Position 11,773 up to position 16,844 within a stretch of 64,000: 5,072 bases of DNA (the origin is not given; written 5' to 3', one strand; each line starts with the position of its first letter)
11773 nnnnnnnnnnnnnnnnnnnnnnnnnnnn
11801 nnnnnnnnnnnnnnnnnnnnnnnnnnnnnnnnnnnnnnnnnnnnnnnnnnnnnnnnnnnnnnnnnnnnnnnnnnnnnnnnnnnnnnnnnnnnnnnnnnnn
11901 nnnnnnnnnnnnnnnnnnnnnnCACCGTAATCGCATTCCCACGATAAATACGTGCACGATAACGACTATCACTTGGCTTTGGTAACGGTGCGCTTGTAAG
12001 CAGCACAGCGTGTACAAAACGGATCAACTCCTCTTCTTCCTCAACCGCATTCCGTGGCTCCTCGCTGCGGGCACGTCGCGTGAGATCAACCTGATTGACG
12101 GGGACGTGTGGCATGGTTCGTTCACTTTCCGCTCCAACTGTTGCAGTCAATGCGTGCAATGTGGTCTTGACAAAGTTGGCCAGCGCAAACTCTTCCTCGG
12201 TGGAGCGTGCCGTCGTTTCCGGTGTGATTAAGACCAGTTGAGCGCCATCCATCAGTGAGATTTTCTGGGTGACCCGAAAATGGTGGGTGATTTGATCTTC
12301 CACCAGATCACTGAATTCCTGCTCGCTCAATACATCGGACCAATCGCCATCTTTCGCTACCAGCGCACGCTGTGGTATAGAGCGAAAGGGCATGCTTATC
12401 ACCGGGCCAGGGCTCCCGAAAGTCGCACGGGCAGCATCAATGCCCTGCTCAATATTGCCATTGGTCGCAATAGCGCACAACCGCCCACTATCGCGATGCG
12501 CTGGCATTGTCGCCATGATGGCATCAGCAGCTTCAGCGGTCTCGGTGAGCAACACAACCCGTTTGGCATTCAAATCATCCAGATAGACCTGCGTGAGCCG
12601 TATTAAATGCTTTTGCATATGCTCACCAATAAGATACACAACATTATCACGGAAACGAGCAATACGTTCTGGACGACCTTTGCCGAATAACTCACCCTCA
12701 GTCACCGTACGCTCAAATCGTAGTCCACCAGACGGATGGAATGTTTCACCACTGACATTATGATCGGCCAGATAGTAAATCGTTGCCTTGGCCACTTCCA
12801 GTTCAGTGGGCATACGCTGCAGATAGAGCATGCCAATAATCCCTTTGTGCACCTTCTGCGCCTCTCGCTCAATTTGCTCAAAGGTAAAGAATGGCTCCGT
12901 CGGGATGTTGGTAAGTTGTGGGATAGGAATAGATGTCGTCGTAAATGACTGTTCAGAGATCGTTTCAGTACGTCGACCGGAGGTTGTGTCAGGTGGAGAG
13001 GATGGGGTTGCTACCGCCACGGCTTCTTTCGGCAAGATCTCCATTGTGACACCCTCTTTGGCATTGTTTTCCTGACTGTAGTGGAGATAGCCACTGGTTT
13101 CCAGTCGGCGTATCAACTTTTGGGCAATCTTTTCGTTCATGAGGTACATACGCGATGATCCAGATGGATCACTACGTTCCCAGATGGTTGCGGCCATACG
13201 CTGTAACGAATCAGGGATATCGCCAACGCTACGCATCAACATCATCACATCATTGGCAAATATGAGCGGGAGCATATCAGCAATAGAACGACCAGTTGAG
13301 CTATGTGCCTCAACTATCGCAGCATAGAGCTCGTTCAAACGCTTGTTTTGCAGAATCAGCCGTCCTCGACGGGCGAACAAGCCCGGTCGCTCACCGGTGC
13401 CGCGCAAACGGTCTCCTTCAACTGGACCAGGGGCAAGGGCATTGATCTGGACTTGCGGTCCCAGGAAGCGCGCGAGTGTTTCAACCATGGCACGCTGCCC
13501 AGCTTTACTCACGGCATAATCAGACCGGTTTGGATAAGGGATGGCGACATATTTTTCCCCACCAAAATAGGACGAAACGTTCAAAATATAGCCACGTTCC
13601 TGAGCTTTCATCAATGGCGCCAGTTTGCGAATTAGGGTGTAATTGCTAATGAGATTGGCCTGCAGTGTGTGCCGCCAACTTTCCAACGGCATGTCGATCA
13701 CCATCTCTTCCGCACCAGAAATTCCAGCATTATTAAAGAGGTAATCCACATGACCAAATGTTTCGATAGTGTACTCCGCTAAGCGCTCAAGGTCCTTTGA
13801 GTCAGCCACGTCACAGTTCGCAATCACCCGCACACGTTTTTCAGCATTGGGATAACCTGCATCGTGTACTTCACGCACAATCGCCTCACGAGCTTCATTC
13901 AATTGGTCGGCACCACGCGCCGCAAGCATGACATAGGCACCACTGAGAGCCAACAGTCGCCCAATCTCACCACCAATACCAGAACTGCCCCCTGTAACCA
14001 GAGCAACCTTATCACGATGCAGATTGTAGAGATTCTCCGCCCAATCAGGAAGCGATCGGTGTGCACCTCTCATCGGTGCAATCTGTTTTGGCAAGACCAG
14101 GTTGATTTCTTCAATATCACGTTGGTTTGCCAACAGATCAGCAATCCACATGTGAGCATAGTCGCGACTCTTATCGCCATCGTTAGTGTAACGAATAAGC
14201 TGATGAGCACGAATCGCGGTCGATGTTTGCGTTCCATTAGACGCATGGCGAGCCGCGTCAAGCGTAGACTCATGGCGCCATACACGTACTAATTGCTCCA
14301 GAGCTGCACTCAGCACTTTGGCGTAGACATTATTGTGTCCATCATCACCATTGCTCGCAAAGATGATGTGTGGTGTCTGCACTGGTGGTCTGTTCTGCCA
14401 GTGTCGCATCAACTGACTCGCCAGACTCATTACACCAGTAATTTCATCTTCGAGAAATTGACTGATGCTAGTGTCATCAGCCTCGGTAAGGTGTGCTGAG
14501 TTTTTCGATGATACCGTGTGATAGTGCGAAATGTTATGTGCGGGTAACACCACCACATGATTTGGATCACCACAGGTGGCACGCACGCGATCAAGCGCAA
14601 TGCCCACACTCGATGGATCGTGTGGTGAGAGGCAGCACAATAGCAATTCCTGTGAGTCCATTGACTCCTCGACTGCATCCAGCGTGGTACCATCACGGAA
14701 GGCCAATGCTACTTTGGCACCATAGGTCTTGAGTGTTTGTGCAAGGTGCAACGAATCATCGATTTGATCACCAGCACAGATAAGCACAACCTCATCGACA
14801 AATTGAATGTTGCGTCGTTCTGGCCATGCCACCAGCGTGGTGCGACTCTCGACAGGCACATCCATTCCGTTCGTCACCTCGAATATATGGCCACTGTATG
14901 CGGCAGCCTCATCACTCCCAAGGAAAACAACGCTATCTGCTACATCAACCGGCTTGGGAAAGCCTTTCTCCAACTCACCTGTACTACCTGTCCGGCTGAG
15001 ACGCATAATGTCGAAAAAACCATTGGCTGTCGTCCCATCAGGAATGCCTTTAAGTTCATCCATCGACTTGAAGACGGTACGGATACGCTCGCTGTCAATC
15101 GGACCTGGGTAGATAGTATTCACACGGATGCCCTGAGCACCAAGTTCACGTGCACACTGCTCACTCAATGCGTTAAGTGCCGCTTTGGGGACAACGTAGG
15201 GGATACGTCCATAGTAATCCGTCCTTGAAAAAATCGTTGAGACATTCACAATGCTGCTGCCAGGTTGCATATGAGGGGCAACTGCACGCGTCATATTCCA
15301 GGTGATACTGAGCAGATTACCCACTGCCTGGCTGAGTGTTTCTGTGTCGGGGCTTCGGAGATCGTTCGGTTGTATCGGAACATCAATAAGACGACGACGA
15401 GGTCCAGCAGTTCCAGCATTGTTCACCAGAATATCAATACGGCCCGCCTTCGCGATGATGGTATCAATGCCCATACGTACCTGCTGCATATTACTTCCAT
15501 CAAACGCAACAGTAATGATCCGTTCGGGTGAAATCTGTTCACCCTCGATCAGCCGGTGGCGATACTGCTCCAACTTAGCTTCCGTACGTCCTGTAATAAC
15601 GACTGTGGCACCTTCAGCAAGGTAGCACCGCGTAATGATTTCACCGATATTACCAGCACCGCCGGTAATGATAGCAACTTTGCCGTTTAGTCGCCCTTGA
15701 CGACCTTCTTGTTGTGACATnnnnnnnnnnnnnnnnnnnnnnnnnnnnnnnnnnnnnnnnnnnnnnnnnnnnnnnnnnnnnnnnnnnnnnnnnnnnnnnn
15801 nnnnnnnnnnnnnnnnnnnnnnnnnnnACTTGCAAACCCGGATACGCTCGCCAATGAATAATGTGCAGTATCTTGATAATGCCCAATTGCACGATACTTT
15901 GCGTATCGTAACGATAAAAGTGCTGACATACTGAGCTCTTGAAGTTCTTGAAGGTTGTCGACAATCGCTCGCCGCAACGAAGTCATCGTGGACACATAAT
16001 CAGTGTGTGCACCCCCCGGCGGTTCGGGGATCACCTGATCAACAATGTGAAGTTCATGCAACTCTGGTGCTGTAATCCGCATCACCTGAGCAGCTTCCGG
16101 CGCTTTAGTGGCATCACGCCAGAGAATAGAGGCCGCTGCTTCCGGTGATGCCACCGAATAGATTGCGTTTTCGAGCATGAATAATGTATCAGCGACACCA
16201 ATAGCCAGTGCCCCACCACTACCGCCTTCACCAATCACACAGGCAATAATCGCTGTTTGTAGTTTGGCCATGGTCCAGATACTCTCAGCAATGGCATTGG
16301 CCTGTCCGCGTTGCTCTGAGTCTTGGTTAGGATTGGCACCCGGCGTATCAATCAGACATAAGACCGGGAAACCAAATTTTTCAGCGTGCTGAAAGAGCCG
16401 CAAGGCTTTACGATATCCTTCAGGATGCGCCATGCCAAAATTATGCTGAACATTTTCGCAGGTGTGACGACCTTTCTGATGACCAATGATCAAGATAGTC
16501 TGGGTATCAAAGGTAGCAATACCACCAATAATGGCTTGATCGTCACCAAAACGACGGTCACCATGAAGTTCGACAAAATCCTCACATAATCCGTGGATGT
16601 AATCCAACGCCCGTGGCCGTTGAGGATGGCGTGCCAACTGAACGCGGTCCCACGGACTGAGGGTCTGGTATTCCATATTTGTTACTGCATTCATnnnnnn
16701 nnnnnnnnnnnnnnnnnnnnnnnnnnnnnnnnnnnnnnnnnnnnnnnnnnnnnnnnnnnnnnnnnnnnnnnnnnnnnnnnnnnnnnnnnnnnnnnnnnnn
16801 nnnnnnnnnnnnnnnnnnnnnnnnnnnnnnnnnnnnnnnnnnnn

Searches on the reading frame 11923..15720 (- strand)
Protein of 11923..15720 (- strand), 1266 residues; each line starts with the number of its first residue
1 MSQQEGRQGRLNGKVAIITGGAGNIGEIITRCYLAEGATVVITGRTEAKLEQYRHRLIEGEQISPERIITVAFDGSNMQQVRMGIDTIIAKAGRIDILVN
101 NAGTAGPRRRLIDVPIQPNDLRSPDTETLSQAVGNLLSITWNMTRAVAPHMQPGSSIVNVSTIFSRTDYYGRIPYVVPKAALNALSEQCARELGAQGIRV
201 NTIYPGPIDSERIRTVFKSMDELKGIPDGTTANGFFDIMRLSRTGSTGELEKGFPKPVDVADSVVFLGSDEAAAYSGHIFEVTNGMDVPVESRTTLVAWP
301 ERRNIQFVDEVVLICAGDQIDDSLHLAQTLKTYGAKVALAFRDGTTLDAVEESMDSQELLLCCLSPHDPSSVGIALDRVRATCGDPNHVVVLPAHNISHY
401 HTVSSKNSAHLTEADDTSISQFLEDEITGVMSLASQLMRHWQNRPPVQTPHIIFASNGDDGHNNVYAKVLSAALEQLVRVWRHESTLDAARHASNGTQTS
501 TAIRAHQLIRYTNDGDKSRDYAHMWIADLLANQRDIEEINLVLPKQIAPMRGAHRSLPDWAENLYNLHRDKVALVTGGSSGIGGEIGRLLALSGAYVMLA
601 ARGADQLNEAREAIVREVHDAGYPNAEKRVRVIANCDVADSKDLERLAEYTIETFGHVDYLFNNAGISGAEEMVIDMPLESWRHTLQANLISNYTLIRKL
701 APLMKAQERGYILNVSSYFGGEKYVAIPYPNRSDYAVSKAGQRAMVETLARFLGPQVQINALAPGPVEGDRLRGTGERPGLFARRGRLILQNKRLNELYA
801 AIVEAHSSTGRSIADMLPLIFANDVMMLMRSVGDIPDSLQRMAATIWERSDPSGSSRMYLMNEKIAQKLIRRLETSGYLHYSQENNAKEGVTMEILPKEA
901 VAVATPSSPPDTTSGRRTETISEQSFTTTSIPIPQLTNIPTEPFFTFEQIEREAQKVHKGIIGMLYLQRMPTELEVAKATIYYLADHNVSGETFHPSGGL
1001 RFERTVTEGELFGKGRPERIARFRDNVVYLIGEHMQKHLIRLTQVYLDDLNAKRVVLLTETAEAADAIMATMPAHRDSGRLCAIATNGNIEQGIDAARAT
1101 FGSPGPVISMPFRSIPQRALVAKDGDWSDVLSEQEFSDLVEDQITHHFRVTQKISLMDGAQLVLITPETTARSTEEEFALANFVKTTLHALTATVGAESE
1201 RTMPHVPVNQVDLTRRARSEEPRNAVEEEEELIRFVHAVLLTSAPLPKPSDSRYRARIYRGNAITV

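Call 41: search_protein_families(library=ncbifam, proteins=[window:11923-15720:-])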
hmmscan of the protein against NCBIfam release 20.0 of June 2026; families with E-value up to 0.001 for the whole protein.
window:11923-15720:- (1266 aa): 232 families (the best 25 are shown)
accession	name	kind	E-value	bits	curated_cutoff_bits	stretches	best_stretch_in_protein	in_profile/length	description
NF005559.1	PRK07231.1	subfamily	1.7e-75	253.7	215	2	569-769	3-188/249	glucose 1-dehydrogenase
NF004198.0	PRK05653.1-3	equivalog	1.6e-69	234.1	296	2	566-775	3-197/248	3-oxoacyl-ACP reductase FabG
NF009466.0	PRK12826.1-2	subfamily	2.1e-67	227.2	222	2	570-770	3-190/248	3-oxoacyl-ACP reductase FabG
NF005909.0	PRK07890.1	subfamily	1.3e-64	218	258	2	10-285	4-256/260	short chain dehydrogenase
NF005681.0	PRK07478.1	subfamily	2.1e-60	204.2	267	2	569-775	5-198/254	SDR family oxidoreductase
TIGR01830.1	3oxo_ACP_reduc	equivalog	1.1e-58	198.8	297.75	2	573-770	1-184/239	3-oxoacyl-[acyl-carrier-protein] reductase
NF004791.0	PRK06138.1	equivalog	1.1e-57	195.3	312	2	10-286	2-249/252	SDR family oxidoreductase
NF052558.1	MBtsdlDhBudC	equivalog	5.5e-55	186.6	270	2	12-286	2-241/250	meso-2,3-butanediol dehydrogenase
NF004203.0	PRK05653.2-4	subfamily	5.5e-55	186.5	313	2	569-769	5-192/260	3-oxoacyl-ACP reductase FabG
NF009093.0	PRK12429.1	subfamily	5.9e-55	186.3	258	2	11-285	3-255/259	3-hydroxybutyrate dehydrogenase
NF049979.1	AlphHSDSHdhA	equivalog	8.6e-55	186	350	2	11-289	1-249/258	7alpha-hydroxysteroid dehydrogenase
NF004778.0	PRK06124.1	equivalog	1.4e-54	185.2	303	2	569-766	10-192/256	SDR family oxidoreductase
NF005893.0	PRK07856.1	equivalog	7.9e-54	182.6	255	2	569-771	8-186/255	SDR family oxidoreductase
NF004773.0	PRK06113.1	equivalog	1.4e-53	182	367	2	569-773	10-198/255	7-alpha-hydroxysteroid dehydrogenase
NF005853.0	PRK07774.1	equivalog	1.6e-53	181.7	303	2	10-285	3-245/250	SDR family oxidoreductase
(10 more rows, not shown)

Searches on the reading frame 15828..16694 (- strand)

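Call 41: search_protein_families(library=ncbifam, proteins=[window:15828-16694:-])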
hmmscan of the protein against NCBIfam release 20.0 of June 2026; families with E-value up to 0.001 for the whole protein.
window:15828-16694:- (289 aa): 6 families
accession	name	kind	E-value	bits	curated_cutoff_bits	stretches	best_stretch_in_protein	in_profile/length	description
NF004344.0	PRK05724.1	equivalog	1.1e-124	415.8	357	1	4-274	47-317/319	acetyl-CoA carboxylase carboxyltransferase subunit alpha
TIGR00513.1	accA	equivalog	1.2e-114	383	319.3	1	5-275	48-318/321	acetyl-CoA carboxylase carboxyl transferase subunit alpha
NF041504.1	AccA_sub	subfamily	9e-110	366.1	300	1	15-270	1-256/257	carboxyltransferase subunit alpha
NF008971.0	PRK12319.1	equivalog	3.7e-86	288.9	406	1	18-268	8-254/256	acetyl-CoA carboxylase carboxyl transferase subunit alpha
TIGR03134.1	malonate_gamma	equivalog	1.4e-09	37.8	237.15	1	51-249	19-228/258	biotin-independent malonate decarboxylase subunit gamma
TIGR01117.1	mmdA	subfamily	1.6e-05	23.9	998.8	1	56-206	306-452/512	methylmalonyl-CoA decarboxylase subunit alpha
